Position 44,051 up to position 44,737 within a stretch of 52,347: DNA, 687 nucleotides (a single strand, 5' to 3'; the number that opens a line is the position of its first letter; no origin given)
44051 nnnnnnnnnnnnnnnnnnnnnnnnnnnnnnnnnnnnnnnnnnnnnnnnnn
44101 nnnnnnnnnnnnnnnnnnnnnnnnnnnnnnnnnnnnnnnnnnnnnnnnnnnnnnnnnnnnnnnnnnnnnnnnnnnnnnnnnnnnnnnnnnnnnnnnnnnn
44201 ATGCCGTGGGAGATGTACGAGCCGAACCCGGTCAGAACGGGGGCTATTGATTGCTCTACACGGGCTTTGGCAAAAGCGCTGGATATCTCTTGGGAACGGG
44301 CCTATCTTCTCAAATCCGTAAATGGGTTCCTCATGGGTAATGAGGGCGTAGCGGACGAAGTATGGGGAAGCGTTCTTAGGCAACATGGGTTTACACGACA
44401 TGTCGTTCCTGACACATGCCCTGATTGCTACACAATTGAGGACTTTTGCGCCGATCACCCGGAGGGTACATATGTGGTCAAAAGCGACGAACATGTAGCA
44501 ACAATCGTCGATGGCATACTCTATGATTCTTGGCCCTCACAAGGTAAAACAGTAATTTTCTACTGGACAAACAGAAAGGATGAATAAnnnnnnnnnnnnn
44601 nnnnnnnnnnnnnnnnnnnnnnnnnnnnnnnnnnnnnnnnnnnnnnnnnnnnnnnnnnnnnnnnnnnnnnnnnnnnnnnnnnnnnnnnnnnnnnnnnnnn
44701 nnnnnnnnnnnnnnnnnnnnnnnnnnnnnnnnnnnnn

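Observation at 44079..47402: Insulated cargo cluster of low-complexity, Gly-rich and Cys-rich proteins next to attP, with no resemblance to standard phage functions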

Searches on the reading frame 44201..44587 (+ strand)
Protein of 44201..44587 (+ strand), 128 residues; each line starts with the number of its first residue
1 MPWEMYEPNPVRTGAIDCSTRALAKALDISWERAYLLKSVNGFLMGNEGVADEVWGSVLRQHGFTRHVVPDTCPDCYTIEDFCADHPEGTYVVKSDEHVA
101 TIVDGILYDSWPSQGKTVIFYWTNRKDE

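Call 3: search_protein_families(library=pfam, proteins=[window:44201-44587:+], max_evalue=1)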
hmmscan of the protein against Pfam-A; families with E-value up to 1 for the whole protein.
window:44201-44587:+ (128 aa): 0 families

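Call 4: search_protein_families(library=phrogs, proteins=[window:44201-44587:+], max_evalue=0.1)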
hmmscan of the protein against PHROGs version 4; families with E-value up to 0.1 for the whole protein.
window:44201-44587:+ (128 aa): 2 families
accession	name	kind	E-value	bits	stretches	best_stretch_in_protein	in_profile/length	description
phrog_3754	-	unknown function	7.4e-27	95.4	1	2-123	7-142/145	-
phrog_15863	-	unknown function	3.9e-05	24.1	1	2-118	2-114/312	-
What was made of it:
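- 44201..44587 (+): g1: a 128-aa protein with a papain-like fold and a putative Cys18-His98-Asp109 catalytic triad, plus a conserved CPDC motif (Cys73, Cys76). Family: phrog_3754, E = 7e-27 (call 4).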

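Call 10: search_protein_families(library=ncbifam, proteins=[window:44201-44587:+], max_evalue=1)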
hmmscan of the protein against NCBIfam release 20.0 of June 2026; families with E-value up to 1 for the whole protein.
window:44201-44587:+ (128 aa): 0 families

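Call 25: search_solved_structures(query=A2, max_evalue=10, show_alignments=2)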
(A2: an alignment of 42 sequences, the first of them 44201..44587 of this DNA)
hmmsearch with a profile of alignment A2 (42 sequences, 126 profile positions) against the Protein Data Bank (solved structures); distinct sequences matched with E-value up to 10: 2.
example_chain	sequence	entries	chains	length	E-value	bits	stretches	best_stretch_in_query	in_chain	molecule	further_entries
7c10_A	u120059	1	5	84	0.12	15.6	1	69-86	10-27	Glutaredoxin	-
2xme_A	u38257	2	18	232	1.2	12.5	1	54-99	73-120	CTP-INOSITOL-1-PHOSPHATE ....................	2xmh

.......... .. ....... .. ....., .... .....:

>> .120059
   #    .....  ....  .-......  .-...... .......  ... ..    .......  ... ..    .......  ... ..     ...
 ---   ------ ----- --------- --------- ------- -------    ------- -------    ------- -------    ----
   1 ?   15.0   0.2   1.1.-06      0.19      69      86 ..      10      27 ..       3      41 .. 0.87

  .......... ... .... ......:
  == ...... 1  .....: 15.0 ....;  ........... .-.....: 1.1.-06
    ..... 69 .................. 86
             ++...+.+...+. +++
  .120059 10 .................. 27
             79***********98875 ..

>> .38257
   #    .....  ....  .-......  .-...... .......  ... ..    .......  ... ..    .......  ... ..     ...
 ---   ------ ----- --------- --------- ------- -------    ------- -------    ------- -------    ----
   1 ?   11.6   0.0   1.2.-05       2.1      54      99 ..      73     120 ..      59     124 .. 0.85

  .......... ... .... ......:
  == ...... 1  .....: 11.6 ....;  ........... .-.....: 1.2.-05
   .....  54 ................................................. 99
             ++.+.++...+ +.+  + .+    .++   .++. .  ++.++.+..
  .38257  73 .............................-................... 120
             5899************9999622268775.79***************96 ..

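Call 29: search_dna_similar(query=window:44201-44587:+, collection=phages, mode=protein, max_rows=40, max_evalue=0.001, rows=spread)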
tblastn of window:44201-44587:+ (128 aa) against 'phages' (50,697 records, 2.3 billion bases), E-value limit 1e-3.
Records with a match: 35; places in all: 35; records where one place covers at least 80% of the query: 35.
Best place of each record, by identity: <60% 35.
By first word of the organism name: Bacillus 23; Bacteriophage 7; Dulem 2; Geobacillus 2; Butyrivibrio 1.
By host as written in the record: Bacillus anthracis Sterne 10; - 7; Bacillus anthracis 5; Bacillus cereus 4; Bacillus cereus VKM B-370 2; Geobacillus kaustophilus ATCC 8005 2; Butyrivibrio fibrisolvens DSM 3071 1; Propithecus coquereli 1; and 3 more.
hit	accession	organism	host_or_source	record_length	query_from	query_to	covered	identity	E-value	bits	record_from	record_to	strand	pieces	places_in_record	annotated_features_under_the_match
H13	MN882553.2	Butyrivibrio virus Ceridwen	Butyrivibrio fibrisolvens DSM 3071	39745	3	123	95%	45.5%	2e-33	127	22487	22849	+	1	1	hypothetical protein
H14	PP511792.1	Dulem virus 33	Propithecus coquereli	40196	6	127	95%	43.4%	4e-33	126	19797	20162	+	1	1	hypothetical protein (x2)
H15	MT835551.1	Bacteriophage sp.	human fecal samples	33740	1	128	100%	39.1%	8e-28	112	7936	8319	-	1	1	record has no annotation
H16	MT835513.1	Bacteriophage sp.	human fecal samples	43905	3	128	98%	38.9%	1e-29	117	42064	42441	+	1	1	record has no annotation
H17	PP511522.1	Dulem virus 35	Varecia variegata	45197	6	123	92%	41.5%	2e-26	107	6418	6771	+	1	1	hypothetical protein (x2)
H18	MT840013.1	Bacteriophage sp.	human fecal samples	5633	3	122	94%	39.0%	2e-23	99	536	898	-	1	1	record has no annotation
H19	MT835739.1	Bacteriophage sp.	human fecal samples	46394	3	122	94%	38.2%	5e-22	95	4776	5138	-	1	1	record has no annotation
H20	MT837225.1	Bacteriophage sp.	human fecal samples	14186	4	122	93%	37.7%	7e-26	106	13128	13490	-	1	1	record has no annotation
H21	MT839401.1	Bacteriophage sp.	human fecal samples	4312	3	122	94%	36.6%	1e-22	97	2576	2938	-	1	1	record has no annotation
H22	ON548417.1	Bacillus phage vB_BanS-Thrax1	Bacillus anthracis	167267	6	122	91%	32.2%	5e-12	67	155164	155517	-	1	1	hypothetical protein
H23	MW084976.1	Bacillus phage Kirov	Bacillus cereus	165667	6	122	91%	32.2%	1e-10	63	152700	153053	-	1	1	putative peptidase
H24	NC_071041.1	Bacillus phage Kirov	Bacillus cereus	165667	6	122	91%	32.2%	1e-10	63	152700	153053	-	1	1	putative peptidase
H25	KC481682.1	Bacillus phage vB_BanS-Tsamsa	Bacillus anthracis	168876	6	124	93%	30.8%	2e-11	65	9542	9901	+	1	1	hypothetical protein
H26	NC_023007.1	Bacillus phage vB_BanS-Tsamsa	Bacillus anthracis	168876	6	124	93%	30.8%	2e-11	65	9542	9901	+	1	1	hypothetical protein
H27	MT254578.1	Bacillus phage Izhevsk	Bacillus cereus VKM B-370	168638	6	123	92%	31.1%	1e-11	66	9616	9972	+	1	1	putative peptidase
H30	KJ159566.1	Geobacillus phage GBK2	Geobacillus kaustophilus ATCC 8005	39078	4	126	96%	28.2%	3e-12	67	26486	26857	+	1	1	hypothetical protein (x2)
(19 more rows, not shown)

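Call 30: search_protein_families(library=pfam, alignment_id=A2, max_evalue=0.1)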
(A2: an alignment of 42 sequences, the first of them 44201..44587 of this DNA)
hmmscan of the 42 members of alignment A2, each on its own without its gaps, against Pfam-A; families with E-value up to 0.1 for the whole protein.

A. member 1, window:44201-44587:+ (128 aa): 0 families

B. families by the number of members that match (of 42 scanned): 7 families
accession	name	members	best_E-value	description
PF13542.12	HTH_Tnp_ISL3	3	0.017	Helix-turn-helix domain of transposase family ISL3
PF22325.2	CR4_N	2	0.0045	Interferon-gamma receptor, N-terminal domain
PF04055.27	Radical_SAM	2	0.084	Radical SAM superfamily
PF05379.17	Peptidase_C23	1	0.014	Carlavirus endopeptidase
PF24170.1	Fn3-II_PB4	1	0.076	Straight fiber protein PB4 second Fn3-like domain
PF13507.12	GATase_5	1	0.08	CobB/CobQ-like glutamine amidotransferase domain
PF07841.18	DM4_12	1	0.088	DM4/DM12 family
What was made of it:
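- On Papain-like cysteine peptidase (g1): No Pfam or NCBIfam hit (calls 3, 10, 30).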

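Call 44: find_homologous_proteins(query=A2)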
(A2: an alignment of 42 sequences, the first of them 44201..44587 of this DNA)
Query A2 (42 sequences) (128 aa, profile of the alignment): 7754 proteins with E <= 0.001 among 8000 candidates; the best 120 are listed.
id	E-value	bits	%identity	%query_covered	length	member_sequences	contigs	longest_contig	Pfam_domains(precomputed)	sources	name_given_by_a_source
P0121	2.1e-59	217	54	96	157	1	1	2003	-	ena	-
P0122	3.8e-59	216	49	97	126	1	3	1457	-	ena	-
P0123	5.5e-59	216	52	99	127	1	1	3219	-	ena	-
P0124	6.9e-59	215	40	95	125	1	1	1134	-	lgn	-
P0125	8.7e-59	215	54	98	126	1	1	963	-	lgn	-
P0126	9.1e-59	215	53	95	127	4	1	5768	-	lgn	-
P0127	1.2e-58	215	54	98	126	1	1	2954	-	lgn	-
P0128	2.5e-58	213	57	98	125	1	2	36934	-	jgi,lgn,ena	-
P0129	2.8e-58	213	52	95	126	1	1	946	-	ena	-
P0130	2.8e-58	213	40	95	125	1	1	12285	-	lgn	-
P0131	2.9e-58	213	41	95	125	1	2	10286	-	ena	-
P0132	2.9e-58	213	52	97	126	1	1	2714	-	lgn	-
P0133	3.0e-58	213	54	98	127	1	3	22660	-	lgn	-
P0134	3.6e-58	213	52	99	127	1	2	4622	-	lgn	-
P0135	4.0e-58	213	53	98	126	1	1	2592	-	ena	-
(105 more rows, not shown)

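Call 50: predict_structure(alignment_id=A5)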
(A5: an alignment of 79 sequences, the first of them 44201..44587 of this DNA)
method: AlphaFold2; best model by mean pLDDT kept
length: 128 residues; sequences in the alignment: 79
mean_pLDDT: 93.1   pTM: 0.88
mean pLDDT of the five models: 93.1, 92.6, 92.2, 92.0, 91.4
residues with pLDDT >= 90: 106; 70-90: 19; 50-70: 2; < 50: 1
segments of 3 or more residues with pLDDT < 50: none
pLDDT, mean of each block of 10 residues (from residue 1): 93 86 98 98 95 97 94 83 95 95 97 94 82
secondary structure, 60 per line:
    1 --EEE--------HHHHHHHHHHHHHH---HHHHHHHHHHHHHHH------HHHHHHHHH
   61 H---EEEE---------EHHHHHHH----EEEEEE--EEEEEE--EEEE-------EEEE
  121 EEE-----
elements in order: E3-5 H14-27 H31-45 H52-61 E65-68 H79-85 E90-95 E98-103 E106-109 E117-123
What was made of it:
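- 44201..44587 (+): Structure: AlphaFold2 mean pLDDT 93, with Cys18 in helix 14-27, His98 at the start of strand 98-103 and Asp109 at the end of strand 106-109 (call 50).
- On Papain-like cysteine peptidase (g1): Their placement in the pLDDT-93 model fits this pattern (call 50).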

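Call 52: fold_search(model_id=the predicted structure, library=pdb)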
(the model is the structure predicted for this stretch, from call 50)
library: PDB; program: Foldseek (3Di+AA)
matches with E <= 10: 318; with E <= 0.001: 0
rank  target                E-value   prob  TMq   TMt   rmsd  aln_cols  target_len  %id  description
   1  6pgv_A                3.4e-01  0.35  0.44  0.38   6.9       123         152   14  Human Josephin-2 in complex with ubiquitin (released 2019-10-23)
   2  6hv6                  3.4e-01  0.13  0.32  0.16  10.4       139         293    8  Crystal structure of PatoxP, a cysteine protease-like domain of Photorhabdus asymbiotica toxin PaTox (released 2018-12-05)
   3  3fe5                  4.1e-01  0.06  0.19  0.09  11.1        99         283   13  Crystal structure of 3-hydroxyanthranilate 3,4-dioxygenase from bovine kidney (released 2009-06-09)
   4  9rju_A                5.0e-01  0.05  0.14  0.03   9.7        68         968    9  W-formate dehydrogenase from Nitratidesulfovibrio vulgaris (Desulfovibrio vulgaris) - anaerobic soaked with 50 bar CO2 (released 2026-03-04)
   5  8adc_B                6.9e-01  0.12  0.37  0.27   9.1       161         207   16  Viral tegument-like DUBs (released 2023-02-15)
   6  8cm4_C                7.9e-01  0.04  0.14  0.04   9.4        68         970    9  W-formate dehydrogenase C872A from Desulfovibrio vulgaris - exposed to oxygen (released 2023-09-27)
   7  6sdv_A                8.4e-01  0.04  0.14  0.04  10.1        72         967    8  W-formate dehydrogenase from Desulfovibrio vulgaris - Formate reduced form (released 2020-03-11)
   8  9qm1_A                8.4e-01  0.04  0.14  0.04   9.9        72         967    8  W-formate dehydrogenase U192C from Desulfovibrio vulgaris - Soaked with Dithionite (released 2025-07-16)
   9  9rjy_A                9.0e-01  0.03  0.15  0.04  10.0        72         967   10  W-formate dehydrogenase V197S from Nitratidesulfovibrio vulgaris (Desulfovibrio vulgaris) (released 2026-03-04)
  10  8ssi_A                9.6e-01  0.08  0.23  0.12   6.4        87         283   15  Structure of Burkholderia pseudomallei deubiquitinase TssM in complex with ubiquitin (released 2024-06-05)
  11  8rc9_A                9.6e-01  0.03  0.14  0.04  10.1        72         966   10  W-formate dehydrogenase from Desulfovibrio vulgaris - Co-crystallized with Formate and Exposed to air for 2 h (released 2024-07-24)
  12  9rk0_A                1.1e+00  0.03  0.14  0.03   9.7        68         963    9  W-formate dehydrogenase S194A from Nitratidesulfovibrio vulgaris (Desulfovibrio vulgaris) (released 2026-03-04)
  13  8cm4_A                1.1e+00  0.03  0.15  0.04   9.4        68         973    9  W-formate dehydrogenase C872A from Desulfovibrio vulgaris - exposed to oxygen (released 2023-09-27)
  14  3fd4_B                1.2e+00  0.02  0.12  0.10   9.7        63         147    6  Crystal Structure of Epstein-Barr virus gp42 protein (released 2009-06-23)
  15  9rjz_A                1.3e+00  0.03  0.14  0.04   9.5        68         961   10  W-formate dehydrogenase Q447A from Nitratidesulfovibrio vulgaris (Desulfovibrio vulgaris) (released 2026-03-04)
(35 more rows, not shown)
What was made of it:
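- On Papain-like cysteine peptidase (g1): The best PDB match by Foldseek has E = 0.34 and TM 0.44 (call 52).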

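Call 55: fold_search(model_id=the predicted structure, library=viral)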
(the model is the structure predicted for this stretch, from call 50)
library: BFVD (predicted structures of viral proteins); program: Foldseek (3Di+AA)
matches with E <= 10: 395; with E <= 0.001: 24
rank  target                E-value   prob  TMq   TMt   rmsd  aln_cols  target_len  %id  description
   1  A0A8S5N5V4            6.3e-12  1.00  0.85  0.74   0.8       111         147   40  Uncharacterized protein (Fragment) [Caudovirales sp. ctXjW8]
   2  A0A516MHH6            1.3e-10  1.00  0.83  0.73   2.4       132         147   17  (no name in the UniProt tables at hand)
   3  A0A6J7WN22            1.7e-09  1.00  0.79  0.79   3.5       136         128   22  Uncharacterized protein [uncultured Caudovirales phage]
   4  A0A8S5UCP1            2.0e-08  1.00  0.83  0.32   2.8       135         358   18  Uncharacterized protein [Siphoviridae sp. ctgN495]
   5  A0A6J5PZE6            3.2e-08  1.00  0.73  0.68   3.5       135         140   20  Thioesterase domain-containing protein [uncultured Caudovirales phage]
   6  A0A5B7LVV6            4.4e-08  1.00  0.72  0.59   4.1       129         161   21  Uncharacterized protein [Pseudomonas phage ITTPL]
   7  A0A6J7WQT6            4.7e-08  1.00  0.72  0.44   3.5       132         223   17  Uncharacterized protein [uncultured Caudovirales phage]
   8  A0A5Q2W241            1.7e-07  1.00  0.77  0.83   2.7       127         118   17  (no name in the UniProt tables at hand)
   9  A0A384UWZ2            2.6e-07  1.00  0.70  0.63   3.3       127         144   19  (no name in the UniProt tables at hand)
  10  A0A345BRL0            6.4e-07  1.00  0.69  0.74   3.1       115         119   21  (no name in the UniProt tables at hand)
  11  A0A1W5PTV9            6.4e-07  1.00  0.69  0.63   4.0       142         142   19  (no name in the UniProt tables at hand)
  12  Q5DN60                2.1e-06  1.00  0.66  0.42   4.2       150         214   15  Gp45 [Alphaproteobacteria phage PhiJL001]
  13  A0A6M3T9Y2            7.2e-06  1.00  0.64  0.65   3.2       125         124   21  Uncharacterized protein [Sphingomonas phage Kharn]
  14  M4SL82                1.3e-05  1.00  0.66  0.60   3.4       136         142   12  Uncharacterized protein [Cellulophaga phage phiST]
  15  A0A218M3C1            1.7e-05  1.00  0.61  0.55   5.2       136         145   20  Uncharacterized protein [Acidovorax phage ACP17]
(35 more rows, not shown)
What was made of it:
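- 44201..44587 (+): Viral models: 24 significant matches to uncharacterised phage proteins in BFVD (call 55).
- Closest known: Papain-like cysteine peptidases. Same: The top structural matches are of this kind (calls 50, 52, 55).
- Tried and rejected: Its BFVD matches are uncharacterised phage proteins (call 55).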

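Call 56: search_protein_families(library=padloc, proteins=[window:44201-44587:+], max_evalue=1)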
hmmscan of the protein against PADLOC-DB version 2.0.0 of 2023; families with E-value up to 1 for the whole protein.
window:44201-44587:+ (128 aa): 0 families

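Call 67: get_annotated_region(hit=H30, flank=5000)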
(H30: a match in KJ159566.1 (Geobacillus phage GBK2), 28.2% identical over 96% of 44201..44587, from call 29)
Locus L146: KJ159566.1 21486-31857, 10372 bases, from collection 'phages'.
description: Geobacillus phage GBK2, complete genome.
organism: Geobacillus phage GBK2 (NCBI taxid 1458842)
taxonomy: Viruses; Duplodnaviria; Heunggongvirae; Uroviricota; Caudoviricetes
host: Geobacillus kaustophilus ATCC 8005; source: -; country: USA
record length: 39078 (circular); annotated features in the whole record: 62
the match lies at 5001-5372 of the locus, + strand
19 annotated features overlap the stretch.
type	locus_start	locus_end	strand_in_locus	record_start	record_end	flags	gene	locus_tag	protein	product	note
CDS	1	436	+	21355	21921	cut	-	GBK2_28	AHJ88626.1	hypothetical protein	-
CDS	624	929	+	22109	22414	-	-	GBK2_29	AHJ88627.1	hypothetical protein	-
CDS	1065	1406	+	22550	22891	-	-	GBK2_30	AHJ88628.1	hypothetical protein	-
CDS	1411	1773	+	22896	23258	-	-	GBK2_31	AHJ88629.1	hypothetical protein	-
CDS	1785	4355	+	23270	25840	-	-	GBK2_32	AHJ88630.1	hypothetical protein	-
CDS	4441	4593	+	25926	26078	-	-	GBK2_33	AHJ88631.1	hypothetical protein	-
CDS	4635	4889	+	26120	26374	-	-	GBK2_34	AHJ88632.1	hypothetical protein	-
CDS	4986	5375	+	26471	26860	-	-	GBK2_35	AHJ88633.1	hypothetical protein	-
CDS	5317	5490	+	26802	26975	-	-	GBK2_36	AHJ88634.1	hypothetical protein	-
CDS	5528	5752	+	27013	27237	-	-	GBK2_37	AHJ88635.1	hypothetical protein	-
CDS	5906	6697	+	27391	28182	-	-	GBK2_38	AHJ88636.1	recombinase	-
CDS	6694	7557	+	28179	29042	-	-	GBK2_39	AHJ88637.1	RecT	-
CDS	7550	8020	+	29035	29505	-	-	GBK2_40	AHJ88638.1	SSB protein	-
CDS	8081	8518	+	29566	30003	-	-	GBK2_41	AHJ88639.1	hypothetical protein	-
CDS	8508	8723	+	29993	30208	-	-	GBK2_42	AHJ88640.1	hypothetical protein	-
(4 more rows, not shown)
